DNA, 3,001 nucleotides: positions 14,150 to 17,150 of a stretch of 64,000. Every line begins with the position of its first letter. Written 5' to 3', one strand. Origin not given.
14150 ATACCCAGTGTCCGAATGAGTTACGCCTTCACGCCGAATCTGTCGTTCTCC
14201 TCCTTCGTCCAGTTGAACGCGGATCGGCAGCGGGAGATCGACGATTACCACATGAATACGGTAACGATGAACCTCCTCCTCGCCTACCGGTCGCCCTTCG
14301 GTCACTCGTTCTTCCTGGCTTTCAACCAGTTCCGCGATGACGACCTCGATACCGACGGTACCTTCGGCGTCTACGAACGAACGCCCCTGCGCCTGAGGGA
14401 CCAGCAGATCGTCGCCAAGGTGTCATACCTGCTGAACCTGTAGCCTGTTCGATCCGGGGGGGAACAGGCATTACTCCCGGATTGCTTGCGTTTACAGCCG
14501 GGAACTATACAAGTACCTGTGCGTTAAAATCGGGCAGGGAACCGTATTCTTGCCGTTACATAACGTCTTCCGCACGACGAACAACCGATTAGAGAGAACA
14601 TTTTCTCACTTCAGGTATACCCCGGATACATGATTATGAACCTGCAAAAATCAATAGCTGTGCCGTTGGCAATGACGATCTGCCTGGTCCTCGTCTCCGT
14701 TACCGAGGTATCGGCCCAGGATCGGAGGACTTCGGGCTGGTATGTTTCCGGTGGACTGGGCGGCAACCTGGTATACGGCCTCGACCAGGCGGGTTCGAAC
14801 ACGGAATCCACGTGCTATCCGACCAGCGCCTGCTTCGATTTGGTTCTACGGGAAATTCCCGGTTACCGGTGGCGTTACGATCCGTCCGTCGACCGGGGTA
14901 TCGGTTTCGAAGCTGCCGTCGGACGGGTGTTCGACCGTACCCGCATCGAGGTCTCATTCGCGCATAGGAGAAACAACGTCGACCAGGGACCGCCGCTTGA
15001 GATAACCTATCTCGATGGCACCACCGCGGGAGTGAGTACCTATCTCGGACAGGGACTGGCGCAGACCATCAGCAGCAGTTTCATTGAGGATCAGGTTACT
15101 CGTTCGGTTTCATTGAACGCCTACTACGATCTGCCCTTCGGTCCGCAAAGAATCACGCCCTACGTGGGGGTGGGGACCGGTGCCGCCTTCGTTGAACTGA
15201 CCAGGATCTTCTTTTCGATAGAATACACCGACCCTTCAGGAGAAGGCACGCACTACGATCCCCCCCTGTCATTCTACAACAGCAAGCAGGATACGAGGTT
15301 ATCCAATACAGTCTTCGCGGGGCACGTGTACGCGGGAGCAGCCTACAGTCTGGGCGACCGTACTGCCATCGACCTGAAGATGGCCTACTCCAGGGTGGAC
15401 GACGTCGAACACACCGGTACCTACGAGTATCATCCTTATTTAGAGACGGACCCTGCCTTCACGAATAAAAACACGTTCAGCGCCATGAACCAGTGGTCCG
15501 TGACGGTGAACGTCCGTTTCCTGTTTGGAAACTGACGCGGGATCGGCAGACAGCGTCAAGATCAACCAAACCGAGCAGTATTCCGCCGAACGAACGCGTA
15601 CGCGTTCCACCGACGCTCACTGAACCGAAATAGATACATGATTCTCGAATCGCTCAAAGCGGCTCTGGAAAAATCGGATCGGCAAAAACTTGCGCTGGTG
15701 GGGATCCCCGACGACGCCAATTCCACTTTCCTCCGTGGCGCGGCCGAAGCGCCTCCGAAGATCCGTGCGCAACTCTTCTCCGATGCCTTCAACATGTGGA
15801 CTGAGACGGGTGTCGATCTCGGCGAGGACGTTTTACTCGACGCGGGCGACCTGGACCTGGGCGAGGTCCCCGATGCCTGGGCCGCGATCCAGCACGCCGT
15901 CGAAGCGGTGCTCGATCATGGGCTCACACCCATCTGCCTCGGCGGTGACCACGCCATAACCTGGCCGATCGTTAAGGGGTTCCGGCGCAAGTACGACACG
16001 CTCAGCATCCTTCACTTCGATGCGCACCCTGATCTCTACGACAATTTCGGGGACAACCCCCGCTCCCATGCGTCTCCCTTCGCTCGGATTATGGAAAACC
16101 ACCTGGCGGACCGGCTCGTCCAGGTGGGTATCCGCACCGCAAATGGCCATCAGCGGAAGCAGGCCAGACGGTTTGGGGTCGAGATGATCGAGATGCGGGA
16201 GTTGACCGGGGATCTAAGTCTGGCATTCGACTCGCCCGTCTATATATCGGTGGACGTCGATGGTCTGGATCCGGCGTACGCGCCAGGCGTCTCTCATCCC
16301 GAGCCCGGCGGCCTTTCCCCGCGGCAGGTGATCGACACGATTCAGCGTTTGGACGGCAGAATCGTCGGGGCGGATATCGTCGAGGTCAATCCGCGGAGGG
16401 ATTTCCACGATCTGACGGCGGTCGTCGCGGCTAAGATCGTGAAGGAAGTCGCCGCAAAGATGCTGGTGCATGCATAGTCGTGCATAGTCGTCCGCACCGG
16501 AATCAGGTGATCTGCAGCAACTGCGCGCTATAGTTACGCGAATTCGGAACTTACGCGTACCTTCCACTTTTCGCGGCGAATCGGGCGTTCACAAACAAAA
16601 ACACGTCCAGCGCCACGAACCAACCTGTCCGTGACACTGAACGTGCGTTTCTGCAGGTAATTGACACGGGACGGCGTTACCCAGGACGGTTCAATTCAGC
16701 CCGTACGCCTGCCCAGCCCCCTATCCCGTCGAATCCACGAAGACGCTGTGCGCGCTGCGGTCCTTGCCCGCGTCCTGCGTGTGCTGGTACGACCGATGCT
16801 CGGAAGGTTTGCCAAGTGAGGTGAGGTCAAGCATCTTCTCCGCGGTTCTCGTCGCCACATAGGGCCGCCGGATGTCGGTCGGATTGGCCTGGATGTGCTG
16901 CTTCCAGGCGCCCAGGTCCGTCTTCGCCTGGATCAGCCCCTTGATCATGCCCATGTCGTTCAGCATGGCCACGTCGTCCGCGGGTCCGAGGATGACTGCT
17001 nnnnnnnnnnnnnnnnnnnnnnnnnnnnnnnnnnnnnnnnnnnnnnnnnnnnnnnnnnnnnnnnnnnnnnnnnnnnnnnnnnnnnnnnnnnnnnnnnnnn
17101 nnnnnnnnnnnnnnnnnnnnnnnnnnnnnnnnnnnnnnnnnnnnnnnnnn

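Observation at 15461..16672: The 3' end of the OMP gene is duplicated downstream of the agmatinase gene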

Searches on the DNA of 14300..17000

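Call 42: search_rna_families(source=window, start=14300, end=17000, threshold=evalue, max_evalue=1)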
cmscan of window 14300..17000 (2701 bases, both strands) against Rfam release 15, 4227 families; matches with E-value up to 1: 0.
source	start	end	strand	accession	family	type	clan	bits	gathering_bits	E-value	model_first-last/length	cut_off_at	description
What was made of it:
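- Tried and rejected: Rfam gave no match in 14300-17000 (call 42).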

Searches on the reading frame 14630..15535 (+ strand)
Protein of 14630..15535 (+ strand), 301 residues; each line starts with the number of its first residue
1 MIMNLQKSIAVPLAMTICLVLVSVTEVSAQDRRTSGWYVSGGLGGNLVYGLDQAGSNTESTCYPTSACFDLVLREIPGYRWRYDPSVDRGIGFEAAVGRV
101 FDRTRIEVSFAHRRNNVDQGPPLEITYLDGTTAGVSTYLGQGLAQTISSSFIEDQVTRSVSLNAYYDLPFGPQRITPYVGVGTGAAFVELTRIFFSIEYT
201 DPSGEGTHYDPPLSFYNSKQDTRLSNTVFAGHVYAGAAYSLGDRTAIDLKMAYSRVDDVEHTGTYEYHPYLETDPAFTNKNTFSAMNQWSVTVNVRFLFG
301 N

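Call 7: search_protein_families(library=pfam, proteins=[window:14630-15535:+], max_evalue=0.01)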
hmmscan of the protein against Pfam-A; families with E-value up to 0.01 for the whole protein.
window:14630-15535:+ (301 aa): 2 families
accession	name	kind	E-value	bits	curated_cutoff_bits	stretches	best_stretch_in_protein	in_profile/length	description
PF13505.12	OMP_b-brl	-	1.1e-09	39.2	28.7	1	19-297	3-175/175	Outer membrane protein beta-barrel domain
PF01617.23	Surface_Ag_2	-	1.5e-09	38.1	22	1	91-192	69-170/247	Surface antigen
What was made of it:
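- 14630..15535 (+): Outer-membrane beta-barrel protein gene (OMP, 301 aa), intact. Pfam OMP_b-brl 1e-9 and Surface_Ag_2 1.5e-9 (call 7).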

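Call 11: find_encoding_contigs(protein=window:14630-15535:+, flank=6000, max_places=10)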
Protein window:14630-15535:+ (301 aa): no gene with exactly this product is on record in the collection.

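Call 13: find_related_loci(query=window:14630-15535:+, collection=genome_contigs, flank=8000)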
Query window:14630-15535:+ (301 aa) in genome_contigs; peptide patterns used: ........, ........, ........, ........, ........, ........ (x = any residue, [..] = any of these).
100 stretches matched a pattern; 40 encode a relative of the query (tblastn E <= 1e-3); 39 distinct loci.
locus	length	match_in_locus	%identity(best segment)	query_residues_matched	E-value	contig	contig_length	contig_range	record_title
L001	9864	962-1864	93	1-301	0e+0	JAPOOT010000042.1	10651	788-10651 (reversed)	MAG: Gemmatimonadetes bacterium isolate APA_bin_41 c_000000466579, whole genome shotgun sequence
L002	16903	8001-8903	93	1-301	0e+0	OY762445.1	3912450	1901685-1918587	MAG: bacterium isolate 4d88f91b-64ba-49ef-9c7d-4906d56127d1 genome assembly, chromosome: 1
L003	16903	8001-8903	85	1-301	1e-180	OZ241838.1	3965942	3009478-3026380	MAG: bacterium isolate 834f4656-8c40-439b-be50-31c876aeaf38 genome assembly, chromosome: 1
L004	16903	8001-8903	84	1-301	2e-177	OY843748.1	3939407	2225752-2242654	MAG: bacterium isolate 9408d56b-0626-48ff-8cc4-40385ffb9045 genome assembly, chromosome: 1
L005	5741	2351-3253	84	1-301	6e-178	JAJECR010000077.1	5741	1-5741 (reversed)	MAG: Candidatus Latescibacterota bacterium isolate jk18xAbins.29 k141_430257, whole genome shotgun sequence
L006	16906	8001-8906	81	1-301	3e-171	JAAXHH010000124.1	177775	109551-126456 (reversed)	MAG: Candidatus Latescibacterota bacterium isolate Plut_88884 unfiltered_Plut_88884_genomic_contig_405951, whole genome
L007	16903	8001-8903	82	2-301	5e-172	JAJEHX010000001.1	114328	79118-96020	MAG: Candidatus Latescibacterota bacterium isolate p16x63bins.21 k141_445329, whole genome shotgun sequence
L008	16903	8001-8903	78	1-301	4e-166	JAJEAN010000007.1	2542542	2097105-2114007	MAG: Candidatus Latescibacterota bacterium isolate jk18x7bins.54 k141_2599900, whole genome shotgun sequence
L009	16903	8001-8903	78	1-301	4e-165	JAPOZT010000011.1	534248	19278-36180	MAG: Gemmatimonadetes bacterium isolate IRC1_bin_16 NODE_7_length_534248_cov_22.1179, whole genome shotgun sequence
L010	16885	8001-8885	79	7-301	2e-164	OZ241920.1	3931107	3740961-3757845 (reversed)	MAG: bacterium isolate c159a2c7-7ae9-43f8-b1c6-a8821b09048b genome assembly, chromosome: 1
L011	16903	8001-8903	76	1-301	3e-162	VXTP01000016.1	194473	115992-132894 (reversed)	MAG: Gemmatimonadetes bacterium isolate SB0665_bin_8 NODE_41_length_194473_cov_14.233286, whole genome shotgun sequence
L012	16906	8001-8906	76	1-301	5e-160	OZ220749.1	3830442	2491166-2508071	MAG: bacterium isolate 072a604d-d951-4d4f-bb27-b5f30d89a258 genome assembly, chromosome: 1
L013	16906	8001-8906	76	1-301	1e-156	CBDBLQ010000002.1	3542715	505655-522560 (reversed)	MAG: bacterium isolate 7e3eab2d-bf14-4947-a8f9-fc6ddb354d52 genome assembly, contig: contig_2, whole genome shotgun sequ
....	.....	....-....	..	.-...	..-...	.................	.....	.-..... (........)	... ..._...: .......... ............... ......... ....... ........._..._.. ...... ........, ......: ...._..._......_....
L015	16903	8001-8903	78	1-301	4e-164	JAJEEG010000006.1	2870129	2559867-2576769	MAG: Candidatus Latescibacterota bacterium isolate p16x34bins.14 k141_287726, whole genome shotgun sequence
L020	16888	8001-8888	47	1-301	1e-84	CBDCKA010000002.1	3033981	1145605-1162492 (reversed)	MAG: Terriglobia bacterium isolate 31ff0249-533e-4473-91ae-22163d2f2002 genome assembly, contig: contig_2, whole genome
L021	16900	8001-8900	46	3-301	3e-81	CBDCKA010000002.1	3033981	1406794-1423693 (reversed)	MAG: Terriglobia bacterium isolate 31ff0249-533e-4473-91ae-22163d2f2002 genome assembly, contig: contig_2, whole genome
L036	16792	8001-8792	38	35-301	2e-53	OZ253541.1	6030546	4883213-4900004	MAG: Candidatus Rariloculaceae bacterium isolate 9a525eeb-f008-4404-a84b-82d39665a360 genome assembly, chromosome: 1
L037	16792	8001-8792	38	35-301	2e-53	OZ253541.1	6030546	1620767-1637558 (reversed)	MAG: Candidatus Rariloculaceae bacterium isolate 9a525eeb-f008-4404-a84b-82d39665a360 genome assembly, chromosome: 1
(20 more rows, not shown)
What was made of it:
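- Paralogous OMPs do occur in some distant genomes, for example L020/L021 and L036/L037 from single assemblies (call 13).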

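Call 14: find_homologous_proteins(query=window:14630-15535:+, max_evalue=0.00001)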
Query window:14630-15535:+ (301 aa): 184 proteins with E <= 0.00001 among 1429 candidates; the best 120 are listed.
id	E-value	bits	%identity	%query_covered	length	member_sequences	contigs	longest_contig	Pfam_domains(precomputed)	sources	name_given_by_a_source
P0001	1.4e-187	640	93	99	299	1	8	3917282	PF01617.25,PF13505.13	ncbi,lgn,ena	-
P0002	1.0e-184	631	91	100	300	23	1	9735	PF01617.25,PF13505.13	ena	-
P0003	7.1e-179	611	93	95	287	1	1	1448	PF01617.25,PF13505.13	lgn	-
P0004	5.9e-177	605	92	95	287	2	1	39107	PF01617.25,PF13505.13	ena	-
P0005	5.1e-176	602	85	100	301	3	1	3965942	PF01617.25,PF13505.13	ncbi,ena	-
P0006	5.5e-175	599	86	99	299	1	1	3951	PF01617.25,PF13505.13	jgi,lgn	-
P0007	7.8e-174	595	85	100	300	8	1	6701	PF01617.25,PF13505.13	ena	-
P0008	4.1e-171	586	84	100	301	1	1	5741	PF01617.25,PF13505.13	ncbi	-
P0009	1.3e-170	584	84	99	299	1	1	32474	PF01617.25,PF13505.13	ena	-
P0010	1.9e-169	580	83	100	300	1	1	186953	PF01617.25,PF13505.13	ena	-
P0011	8.6e-169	578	82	100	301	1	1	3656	PF01617.25,PF13505.13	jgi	jgi:opacity protein-like surface antigen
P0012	4.2e-168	576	82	100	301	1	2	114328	PF01617.25,PF13505.13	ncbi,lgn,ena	-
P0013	4.3e-168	576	83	100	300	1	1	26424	PF01617.25,PF13505.13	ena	-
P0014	9.6e-167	572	82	99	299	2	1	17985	PF01617.25,PF13505.13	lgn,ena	-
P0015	1.4e-165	568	82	100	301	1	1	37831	PF01617.25,PF13505.13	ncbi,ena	-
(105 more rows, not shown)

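Call 41: search_protein_families(library=ncbifam, proteins=[window:14630-15535:+], max_evalue=0.00001)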
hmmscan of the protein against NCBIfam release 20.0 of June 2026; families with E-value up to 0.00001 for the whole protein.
window:14630-15535:+ (301 aa): 0 families

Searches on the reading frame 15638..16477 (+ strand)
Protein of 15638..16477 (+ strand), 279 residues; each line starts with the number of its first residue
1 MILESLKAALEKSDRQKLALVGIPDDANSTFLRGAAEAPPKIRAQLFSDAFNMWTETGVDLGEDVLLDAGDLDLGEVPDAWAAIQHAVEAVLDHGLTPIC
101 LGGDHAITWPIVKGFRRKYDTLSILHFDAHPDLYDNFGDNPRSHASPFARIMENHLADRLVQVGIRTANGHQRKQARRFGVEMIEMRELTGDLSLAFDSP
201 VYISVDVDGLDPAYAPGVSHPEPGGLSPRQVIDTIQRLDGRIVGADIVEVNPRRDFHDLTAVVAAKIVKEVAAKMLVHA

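Call 7: search_protein_families(library=pfam, proteins=[window:15638-16477:+], max_evalue=0.01)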
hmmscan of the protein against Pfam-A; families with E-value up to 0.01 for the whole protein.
window:15638-16477:+ (279 aa): 1 family
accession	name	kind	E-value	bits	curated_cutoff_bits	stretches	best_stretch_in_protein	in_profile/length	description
PF00491.26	Arginase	-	3.4e-69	233.9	22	1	17-271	2-277/280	Arginase family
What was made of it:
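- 15638..16477 (+): Agmatinase (SpeB-type ureohydrolase, 279 aa), the inserted gene. Pfam Arginase 3e-69 (call 7).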

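Call 12: find_encoding_contigs(protein=window:15638-16477:+, flank=6000, max_places=10)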
Protein window:15638-16477:+ (279 aa): no gene with exactly this product is on record in the collection.

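Call 27: find_homologous_proteins(query=window:15638-16477:+, max_evalue=1e-20)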
Query window:15638-16477:+ (279 aa): 7987 proteins with E <= 1e-20 among 8000 candidates; the best 120 are listed.
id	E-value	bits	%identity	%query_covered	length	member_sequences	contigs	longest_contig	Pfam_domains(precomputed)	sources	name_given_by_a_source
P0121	3.7e-183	625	100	100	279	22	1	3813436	PF00491.27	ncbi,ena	-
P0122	1.9e-162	557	89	100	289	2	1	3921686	PF00491.27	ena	-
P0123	6.7e-162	555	89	99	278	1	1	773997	PF00491.27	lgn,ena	-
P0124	1.7e-161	554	88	99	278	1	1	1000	PF00491.27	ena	-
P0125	2.3e-161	554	87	100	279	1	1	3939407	PF00491.27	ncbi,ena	-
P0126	3.4e-161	553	87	100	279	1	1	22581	PF00491.27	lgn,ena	-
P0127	4.6e-161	553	87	100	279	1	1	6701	PF00491.27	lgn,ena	-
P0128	1.6e-160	551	87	100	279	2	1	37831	PF00491.27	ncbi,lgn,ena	-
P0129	2.4e-160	550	86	100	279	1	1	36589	PF00491.27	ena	-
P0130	3.2e-160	550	87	100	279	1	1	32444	PF00491.27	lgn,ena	-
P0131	1.8e-157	541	86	100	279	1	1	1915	PF00491.27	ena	-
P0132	1.9e-157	541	86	100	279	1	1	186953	PF00491.27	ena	-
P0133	2.0e-157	541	86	100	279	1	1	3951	PF00491.27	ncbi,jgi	-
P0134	2.0e-157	541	86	100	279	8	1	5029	PF00491.27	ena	-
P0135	2.1e-157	541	85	100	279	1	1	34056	PF00491.27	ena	-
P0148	4.2e-145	500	79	99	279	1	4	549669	PF00491.27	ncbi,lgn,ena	-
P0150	3.2e-140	484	77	99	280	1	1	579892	PF00491.27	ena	-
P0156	4.5e-113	395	65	99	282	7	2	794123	PF00491.27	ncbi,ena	-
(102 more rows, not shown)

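Call 28: find_encoding_contigs(protein=P0148, flank=5000, max_places=2)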
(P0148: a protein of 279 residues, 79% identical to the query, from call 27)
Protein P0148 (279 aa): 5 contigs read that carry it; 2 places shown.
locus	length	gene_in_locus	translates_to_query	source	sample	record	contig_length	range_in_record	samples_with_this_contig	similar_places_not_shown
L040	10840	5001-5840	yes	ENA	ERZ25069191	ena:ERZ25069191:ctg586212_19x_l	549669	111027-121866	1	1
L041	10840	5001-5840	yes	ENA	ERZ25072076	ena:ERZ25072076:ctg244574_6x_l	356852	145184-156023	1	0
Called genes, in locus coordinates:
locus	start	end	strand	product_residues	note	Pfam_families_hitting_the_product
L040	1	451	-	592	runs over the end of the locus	-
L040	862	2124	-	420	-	PF01590:GAF, PF13185:GAF_2, PF13492:GAF_3 (weak), PF00158:Sigma54_activat, PF14532:Sigma54_activ_2, PF00004:AAA (weak), PF25601:AAA_lid_14, PF02954:HTH_8, +1 more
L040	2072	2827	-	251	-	PF16697:Yop-YscD_cpl, PF00498:FHA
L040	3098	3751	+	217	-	-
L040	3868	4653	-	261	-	-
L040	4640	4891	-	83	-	-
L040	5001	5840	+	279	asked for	PF00491:Arginase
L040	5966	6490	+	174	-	-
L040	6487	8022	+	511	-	PF00881:Nitroreductase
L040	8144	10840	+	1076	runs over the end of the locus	PF26549:Tricorn_N, PF26550:Tricorn_2nd, PF07676:PD40, PF26549:Tricorn_N, PF26550:Tricorn_2nd, PF07676:PD40 (weak), PF14684:Tricorn_C1, PF03572:Peptidase_S41, +9 more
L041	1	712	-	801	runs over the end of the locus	PF07626:PSD3, PF07637:PSD5, PF07631:PSD4, PF07627:PSCyt3, PF07624:PSD2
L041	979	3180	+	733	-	PF06452:CBM9_1 (faint), PF19313:DUF5916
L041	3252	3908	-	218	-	-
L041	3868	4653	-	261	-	-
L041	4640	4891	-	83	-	-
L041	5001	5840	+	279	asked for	PF00491:Arginase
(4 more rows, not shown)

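Call 29: find_encoding_contigs(protein=P0150, flank=5000, max_places=2)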
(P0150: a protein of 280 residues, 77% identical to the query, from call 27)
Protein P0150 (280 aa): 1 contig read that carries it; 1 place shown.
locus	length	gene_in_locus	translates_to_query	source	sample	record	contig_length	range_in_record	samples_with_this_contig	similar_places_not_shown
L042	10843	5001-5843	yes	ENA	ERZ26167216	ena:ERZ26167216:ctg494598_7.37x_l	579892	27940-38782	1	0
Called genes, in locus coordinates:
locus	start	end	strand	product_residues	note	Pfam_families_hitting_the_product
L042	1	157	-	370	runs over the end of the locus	-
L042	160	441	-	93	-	-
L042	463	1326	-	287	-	-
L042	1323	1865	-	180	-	-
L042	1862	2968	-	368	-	PF00899:ThiF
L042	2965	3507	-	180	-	-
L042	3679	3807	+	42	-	-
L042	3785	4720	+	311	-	-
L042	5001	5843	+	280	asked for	PF00491:Arginase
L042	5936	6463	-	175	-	-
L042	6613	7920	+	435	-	PF05598:DUF772, PF01609:DDE_Tnp_1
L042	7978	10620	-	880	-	PF22494:choice_anch_I (faint), PF10282:Lactonase (faint), PF07602:DUF1565, PF22842:Pel9A-like_beta_helix, PF05048:NosD, PF13229:Beta_helix, PF05048:NosD (weak), PF13229:Beta_helix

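Call 30: find_encoding_contigs(protein=P0156, flank=5000, max_places=2)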
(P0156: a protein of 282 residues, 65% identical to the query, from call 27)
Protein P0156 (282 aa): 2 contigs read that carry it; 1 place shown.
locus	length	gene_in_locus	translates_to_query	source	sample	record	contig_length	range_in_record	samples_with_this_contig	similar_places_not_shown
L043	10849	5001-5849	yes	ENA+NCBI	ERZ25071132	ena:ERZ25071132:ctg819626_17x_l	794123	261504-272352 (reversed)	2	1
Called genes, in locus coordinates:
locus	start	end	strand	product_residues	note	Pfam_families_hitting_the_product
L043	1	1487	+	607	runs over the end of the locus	PF08811:DUF1800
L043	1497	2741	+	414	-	PF07394:DUF1501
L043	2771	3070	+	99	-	-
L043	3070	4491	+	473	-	PF01425:Amidase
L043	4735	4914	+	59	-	-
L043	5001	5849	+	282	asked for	PF00491:Arginase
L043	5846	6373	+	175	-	-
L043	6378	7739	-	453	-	PF07969:Amidohydro_3 (faint), PF01979:Amidohydro_1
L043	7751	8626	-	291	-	-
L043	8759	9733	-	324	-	PF11376:DUF3179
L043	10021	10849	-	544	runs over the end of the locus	PF00069:Pkinase, PF01636:APH (faint), PF07714:PK_Tyr_Ser-Thr, PF03109:ABC1 (weak), PF00072:Response_reg, PF04397:LytTR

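Call 40: find_encoding_contigs(protein=P0121, flank=3000, max_places=6)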
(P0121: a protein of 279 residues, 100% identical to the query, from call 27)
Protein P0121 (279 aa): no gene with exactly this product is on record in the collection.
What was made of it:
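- Tried and rejected: Exact look-ups of the window's OMP and agmatinase, and of P0121, found no record (calls 11, 12, 40).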

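Call 41: search_protein_families(library=ncbifam, proteins=[window:15638-16477:+], max_evalue=0.00001)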
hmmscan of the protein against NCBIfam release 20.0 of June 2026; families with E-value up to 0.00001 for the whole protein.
window:15638-16477:+ (279 aa): 5 families
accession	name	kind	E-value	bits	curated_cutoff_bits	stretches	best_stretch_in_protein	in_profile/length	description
TIGR01230.1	agmatinase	equivalog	2.3e-56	191.4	174.3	1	18-271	15-272/275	agmatinase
NF002564.0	PRK02190.1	subfamily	1.2e-48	165.9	302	1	12-271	29-297/307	agmatinase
TIGR01227.1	hutG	equivalog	2.6e-41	141.8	229.15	1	9-272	28-306/307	formimidoylglutamase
TIGR01229.1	rocF_arginase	equivalog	9.7e-22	77.7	227.6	1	82-261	70-282/300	arginase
NF010347.0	PRK13775.1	equivalog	7.6e-15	55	381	1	9-271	42-323/331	formimidoylglutamase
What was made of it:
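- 15638..16477 (+): NCBIfam TIGR01230 agmatinase equivalog, 191 bits against a cut-off of 174 (call 41).
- On Agmatinase (SpeB, TIGR01230): 191.4 bits against a cut-off of 174.3 (call 41).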
